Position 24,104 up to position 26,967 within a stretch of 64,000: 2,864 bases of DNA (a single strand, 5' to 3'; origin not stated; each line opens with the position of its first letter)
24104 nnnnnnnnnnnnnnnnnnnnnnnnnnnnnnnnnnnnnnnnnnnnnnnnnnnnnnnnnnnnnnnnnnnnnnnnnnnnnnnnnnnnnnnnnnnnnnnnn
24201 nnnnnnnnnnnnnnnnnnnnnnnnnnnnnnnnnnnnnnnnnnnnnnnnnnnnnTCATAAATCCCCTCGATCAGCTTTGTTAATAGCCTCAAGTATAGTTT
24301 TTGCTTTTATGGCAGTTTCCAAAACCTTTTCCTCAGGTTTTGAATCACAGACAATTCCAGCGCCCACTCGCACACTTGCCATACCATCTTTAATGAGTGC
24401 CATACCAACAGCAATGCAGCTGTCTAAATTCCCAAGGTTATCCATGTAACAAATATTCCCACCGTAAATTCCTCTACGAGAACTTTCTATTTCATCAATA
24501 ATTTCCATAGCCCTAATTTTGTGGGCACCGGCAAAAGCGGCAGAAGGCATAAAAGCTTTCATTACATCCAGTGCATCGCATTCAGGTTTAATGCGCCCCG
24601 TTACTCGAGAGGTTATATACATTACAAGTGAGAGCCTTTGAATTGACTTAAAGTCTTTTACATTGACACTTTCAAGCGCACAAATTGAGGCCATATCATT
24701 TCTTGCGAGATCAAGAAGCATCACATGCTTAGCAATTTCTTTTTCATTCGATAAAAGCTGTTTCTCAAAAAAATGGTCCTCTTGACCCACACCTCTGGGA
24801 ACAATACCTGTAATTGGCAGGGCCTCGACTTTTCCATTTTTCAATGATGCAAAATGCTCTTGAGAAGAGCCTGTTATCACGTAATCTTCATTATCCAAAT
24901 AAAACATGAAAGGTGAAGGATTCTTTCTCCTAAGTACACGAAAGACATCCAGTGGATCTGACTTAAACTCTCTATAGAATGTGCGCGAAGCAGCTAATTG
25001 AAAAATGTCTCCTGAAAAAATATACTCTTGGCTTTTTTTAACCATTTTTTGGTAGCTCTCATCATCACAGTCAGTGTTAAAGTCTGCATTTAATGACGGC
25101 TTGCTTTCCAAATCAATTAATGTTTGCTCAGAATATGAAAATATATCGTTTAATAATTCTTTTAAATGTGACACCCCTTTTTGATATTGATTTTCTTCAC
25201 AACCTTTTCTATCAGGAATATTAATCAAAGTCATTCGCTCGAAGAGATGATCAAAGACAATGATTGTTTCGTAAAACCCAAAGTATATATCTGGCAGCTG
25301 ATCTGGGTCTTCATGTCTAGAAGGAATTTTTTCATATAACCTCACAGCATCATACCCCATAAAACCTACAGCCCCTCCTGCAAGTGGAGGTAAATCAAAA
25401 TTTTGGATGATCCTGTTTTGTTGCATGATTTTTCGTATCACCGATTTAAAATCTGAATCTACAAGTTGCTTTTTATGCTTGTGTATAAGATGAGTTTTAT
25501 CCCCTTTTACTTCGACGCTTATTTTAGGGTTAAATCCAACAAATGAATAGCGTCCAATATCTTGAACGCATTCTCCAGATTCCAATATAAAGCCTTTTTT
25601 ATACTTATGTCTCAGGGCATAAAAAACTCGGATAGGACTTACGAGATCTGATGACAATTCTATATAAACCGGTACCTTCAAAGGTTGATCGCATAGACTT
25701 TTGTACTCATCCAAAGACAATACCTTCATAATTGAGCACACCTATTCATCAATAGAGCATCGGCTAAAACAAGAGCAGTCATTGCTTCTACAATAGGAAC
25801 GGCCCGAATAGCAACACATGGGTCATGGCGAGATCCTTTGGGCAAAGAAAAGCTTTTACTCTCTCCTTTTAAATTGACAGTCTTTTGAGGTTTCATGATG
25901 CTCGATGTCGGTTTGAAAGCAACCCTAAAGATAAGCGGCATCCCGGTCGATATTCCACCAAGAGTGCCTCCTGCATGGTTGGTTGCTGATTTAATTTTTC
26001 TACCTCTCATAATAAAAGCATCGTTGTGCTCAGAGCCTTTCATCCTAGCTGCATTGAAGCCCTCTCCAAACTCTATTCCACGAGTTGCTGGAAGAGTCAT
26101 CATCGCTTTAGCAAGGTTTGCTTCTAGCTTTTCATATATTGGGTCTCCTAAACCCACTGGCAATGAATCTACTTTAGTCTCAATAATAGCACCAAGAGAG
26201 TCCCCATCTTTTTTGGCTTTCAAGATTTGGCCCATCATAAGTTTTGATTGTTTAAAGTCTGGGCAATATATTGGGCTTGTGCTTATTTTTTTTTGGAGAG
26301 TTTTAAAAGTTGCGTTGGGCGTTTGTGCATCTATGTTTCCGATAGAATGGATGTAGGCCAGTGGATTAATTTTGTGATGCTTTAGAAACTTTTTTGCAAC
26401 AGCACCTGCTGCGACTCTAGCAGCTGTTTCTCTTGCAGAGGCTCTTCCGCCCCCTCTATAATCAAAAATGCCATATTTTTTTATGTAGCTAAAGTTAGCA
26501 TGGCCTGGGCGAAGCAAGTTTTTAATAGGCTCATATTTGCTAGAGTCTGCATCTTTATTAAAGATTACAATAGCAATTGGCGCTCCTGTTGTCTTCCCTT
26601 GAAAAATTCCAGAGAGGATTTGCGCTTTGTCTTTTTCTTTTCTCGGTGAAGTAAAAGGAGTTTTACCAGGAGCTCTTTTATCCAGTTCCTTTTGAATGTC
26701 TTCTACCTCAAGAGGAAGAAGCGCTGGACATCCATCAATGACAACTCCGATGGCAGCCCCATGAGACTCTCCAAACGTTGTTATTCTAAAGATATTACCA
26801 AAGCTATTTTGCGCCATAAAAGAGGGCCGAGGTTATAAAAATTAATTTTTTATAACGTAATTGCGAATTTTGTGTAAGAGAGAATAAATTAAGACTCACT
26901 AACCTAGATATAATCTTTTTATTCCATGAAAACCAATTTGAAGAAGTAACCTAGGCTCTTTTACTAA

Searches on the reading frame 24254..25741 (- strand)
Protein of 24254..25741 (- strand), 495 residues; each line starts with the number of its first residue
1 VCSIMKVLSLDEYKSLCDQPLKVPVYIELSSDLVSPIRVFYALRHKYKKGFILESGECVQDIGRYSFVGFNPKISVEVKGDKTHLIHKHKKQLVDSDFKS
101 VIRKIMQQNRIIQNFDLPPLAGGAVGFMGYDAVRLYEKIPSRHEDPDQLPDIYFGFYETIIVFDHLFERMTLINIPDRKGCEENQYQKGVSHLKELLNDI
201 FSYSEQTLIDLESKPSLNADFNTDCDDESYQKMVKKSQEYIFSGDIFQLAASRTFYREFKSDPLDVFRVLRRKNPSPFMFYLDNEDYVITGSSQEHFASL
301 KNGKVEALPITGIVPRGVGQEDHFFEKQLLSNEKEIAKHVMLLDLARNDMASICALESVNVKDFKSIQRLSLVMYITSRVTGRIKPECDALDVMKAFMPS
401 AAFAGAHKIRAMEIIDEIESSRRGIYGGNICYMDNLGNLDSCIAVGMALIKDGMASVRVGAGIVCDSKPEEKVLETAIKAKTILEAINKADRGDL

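Call 5: search_protein_families(library=ncbifam, proteins=[window:24254-25741:-], max_evalue=1e-10)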
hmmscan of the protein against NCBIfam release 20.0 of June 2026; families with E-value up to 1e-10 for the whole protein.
window:24254-25741:- (495 aa): 25 families
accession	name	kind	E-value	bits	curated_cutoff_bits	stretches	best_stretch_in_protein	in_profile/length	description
TIGR00564.1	trpE_most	equivalog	5.4e-130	434.4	517.7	1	32-487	2-454/455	anthranilate synthase component I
NF010086.0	PRK13571.1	equivalog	4e-114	381.9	693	1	8-491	9-501/510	anthranilate synthase component I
TIGR01820.1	TrpE-arch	equivalog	1.3e-106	357.6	512.05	1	36-487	1-448/449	anthranilate synthase component I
NF010079.0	PRK13564.1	equivalog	3.4e-92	309.9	471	1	88-491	113-515/521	anthranilate synthase component 1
NF010087.0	PRK13572.1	equivalog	2.1e-91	306.8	580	1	31-488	6-432/435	anthranilate synthase component I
NF010089.0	PRK13574.1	equivalog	7.5e-81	272.3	527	2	225-487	155-418/421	anthranilate synthase component I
TIGR00565.1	trpE_proteo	equivalog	2.3e-79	267.6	494.65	1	74-491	76-497/498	anthranilate synthase component I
TIGR01824.1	PabB-clade2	equivalog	5.1e-74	249.7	408.55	1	122-482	1-354/355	aminodeoxychorismate synthase, component I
NF006563.0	PRK09070.1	equivalog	3.4e-73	246.8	514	1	51-489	26-446/447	aminodeoxychorismate synthase component I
NF004610.0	PRK05940.1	equivalog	3.5e-72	243.7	568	1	39-490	23-462/467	anthranilate synthase component I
NF010082.0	PRK13567.1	equivalog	4e-72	243.4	576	1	45-486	19-466/468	anthranilate synthase component I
TIGR00553.1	pabB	equivalog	4.1e-61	206.9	328.4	1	125-483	2-329/329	aminodeoxychorismate synthase component I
NF012009.0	PRK15465.1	equivalog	5.3e-61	206.5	622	1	48-488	29-452/453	aminodeoxychorismate synthase component 1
NF010081.0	PRK13566.1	equivalog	5.6e-57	193.5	645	1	99-491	139-511/729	anthranilate synthase component I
TIGR01815.1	TrpE-clade3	equivalog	1.1e-52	179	739.15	1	123-491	146-499/717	anthranilate synthase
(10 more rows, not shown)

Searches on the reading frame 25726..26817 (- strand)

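Call 5: search_protein_families(library=ncbifam, proteins=[window:25726-26817:-], max_evalue=1e-10)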
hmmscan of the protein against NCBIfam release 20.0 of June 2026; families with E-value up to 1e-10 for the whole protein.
window:25726-26817:- (363 aa): 3 families
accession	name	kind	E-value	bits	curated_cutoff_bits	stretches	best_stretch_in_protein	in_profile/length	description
NF003793.1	PRK05382.1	equivalog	8.6e-141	468.7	321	1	11-356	1-343/344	chorismate synthase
TIGR00033.1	aroC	equivalog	6e-138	459.6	212.2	1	10-360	1-349/351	chorismate synthase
NF009113.0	PRK12463.1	equivalog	4.8e-57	193.7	799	1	11-356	2-365/390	chorismate synthase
